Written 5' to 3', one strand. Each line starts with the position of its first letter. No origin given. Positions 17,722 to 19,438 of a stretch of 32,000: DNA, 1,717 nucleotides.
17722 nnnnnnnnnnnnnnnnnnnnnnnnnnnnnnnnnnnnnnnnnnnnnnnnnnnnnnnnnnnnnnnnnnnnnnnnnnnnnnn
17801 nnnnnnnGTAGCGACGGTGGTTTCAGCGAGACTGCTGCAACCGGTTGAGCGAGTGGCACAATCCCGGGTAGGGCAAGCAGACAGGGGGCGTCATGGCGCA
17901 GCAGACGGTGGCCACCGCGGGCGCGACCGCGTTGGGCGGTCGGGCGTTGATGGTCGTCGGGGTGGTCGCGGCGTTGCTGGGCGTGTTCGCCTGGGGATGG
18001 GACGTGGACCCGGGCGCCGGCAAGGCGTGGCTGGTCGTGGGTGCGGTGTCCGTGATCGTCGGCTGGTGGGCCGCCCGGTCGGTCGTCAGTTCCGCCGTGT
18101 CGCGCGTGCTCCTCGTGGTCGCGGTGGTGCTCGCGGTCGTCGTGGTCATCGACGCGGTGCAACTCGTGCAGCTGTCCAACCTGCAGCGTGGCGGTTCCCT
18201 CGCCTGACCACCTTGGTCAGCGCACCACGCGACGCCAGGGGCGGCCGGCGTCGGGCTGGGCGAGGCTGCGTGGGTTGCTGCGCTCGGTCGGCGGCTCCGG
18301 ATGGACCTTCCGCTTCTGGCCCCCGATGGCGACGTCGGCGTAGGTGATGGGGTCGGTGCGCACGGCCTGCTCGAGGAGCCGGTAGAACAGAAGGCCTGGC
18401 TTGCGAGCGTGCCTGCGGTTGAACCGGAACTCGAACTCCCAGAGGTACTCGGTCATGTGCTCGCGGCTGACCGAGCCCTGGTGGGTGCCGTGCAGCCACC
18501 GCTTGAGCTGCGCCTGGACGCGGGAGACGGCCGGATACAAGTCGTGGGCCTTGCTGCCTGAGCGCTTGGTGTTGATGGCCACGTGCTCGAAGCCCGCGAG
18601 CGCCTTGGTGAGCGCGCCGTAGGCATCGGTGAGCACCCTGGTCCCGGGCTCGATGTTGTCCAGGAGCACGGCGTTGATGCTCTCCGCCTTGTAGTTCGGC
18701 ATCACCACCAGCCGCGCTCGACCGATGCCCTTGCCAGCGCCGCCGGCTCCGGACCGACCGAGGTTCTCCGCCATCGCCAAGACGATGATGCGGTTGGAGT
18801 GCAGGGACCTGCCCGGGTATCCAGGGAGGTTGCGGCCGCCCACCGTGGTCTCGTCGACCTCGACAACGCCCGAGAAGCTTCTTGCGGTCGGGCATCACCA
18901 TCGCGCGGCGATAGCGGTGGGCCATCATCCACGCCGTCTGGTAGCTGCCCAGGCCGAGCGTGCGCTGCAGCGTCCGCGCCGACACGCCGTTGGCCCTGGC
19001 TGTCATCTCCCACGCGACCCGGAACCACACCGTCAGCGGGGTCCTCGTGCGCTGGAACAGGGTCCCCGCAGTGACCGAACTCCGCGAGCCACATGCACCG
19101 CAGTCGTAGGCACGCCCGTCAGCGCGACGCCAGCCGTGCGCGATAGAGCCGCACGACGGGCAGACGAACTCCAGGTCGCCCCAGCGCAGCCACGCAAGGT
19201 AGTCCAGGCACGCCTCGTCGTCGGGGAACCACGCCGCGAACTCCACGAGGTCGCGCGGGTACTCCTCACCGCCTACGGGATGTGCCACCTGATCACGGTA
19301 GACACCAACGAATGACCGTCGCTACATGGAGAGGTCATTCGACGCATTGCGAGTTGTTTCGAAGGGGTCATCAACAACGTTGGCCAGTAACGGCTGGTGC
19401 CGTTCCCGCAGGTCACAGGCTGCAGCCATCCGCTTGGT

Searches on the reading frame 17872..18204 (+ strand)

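Call 14: search_protein_families(library=pfam, proteins=[window:17872-18204:+], max_evalue=0.01)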
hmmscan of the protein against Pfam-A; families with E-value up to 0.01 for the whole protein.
window:17872-18204:+ (111 aa): 1 family
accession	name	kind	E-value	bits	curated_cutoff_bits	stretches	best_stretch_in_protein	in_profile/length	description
PF06653.16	Claudin_3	-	0.0065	16.9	28.7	1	25-101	10-86/163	Tight junction protein, Claudin-like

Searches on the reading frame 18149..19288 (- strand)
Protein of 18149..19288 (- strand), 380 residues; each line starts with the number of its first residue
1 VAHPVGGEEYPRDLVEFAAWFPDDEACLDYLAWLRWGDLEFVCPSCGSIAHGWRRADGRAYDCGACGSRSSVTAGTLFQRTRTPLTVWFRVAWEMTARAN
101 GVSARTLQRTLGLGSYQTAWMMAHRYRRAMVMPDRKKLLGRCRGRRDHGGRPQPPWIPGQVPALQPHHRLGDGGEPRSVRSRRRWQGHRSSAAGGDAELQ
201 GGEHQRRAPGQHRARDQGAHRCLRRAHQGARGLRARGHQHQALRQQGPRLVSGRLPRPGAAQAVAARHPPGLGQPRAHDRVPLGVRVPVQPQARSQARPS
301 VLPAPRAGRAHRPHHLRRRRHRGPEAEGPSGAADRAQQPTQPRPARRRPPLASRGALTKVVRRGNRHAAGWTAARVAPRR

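Call 14: search_protein_families(library=pfam, proteins=[window:18149-19288:-], max_evalue=0.01)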
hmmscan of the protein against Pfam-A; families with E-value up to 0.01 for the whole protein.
window:18149-19288:- (380 aa): 1 family
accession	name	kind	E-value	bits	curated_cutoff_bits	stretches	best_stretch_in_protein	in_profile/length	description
PF12760.12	Zn_ribbon_IS1595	-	4.2e-09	36.7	25.4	1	22-67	1-44/46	Transposase zinc-ribbon domain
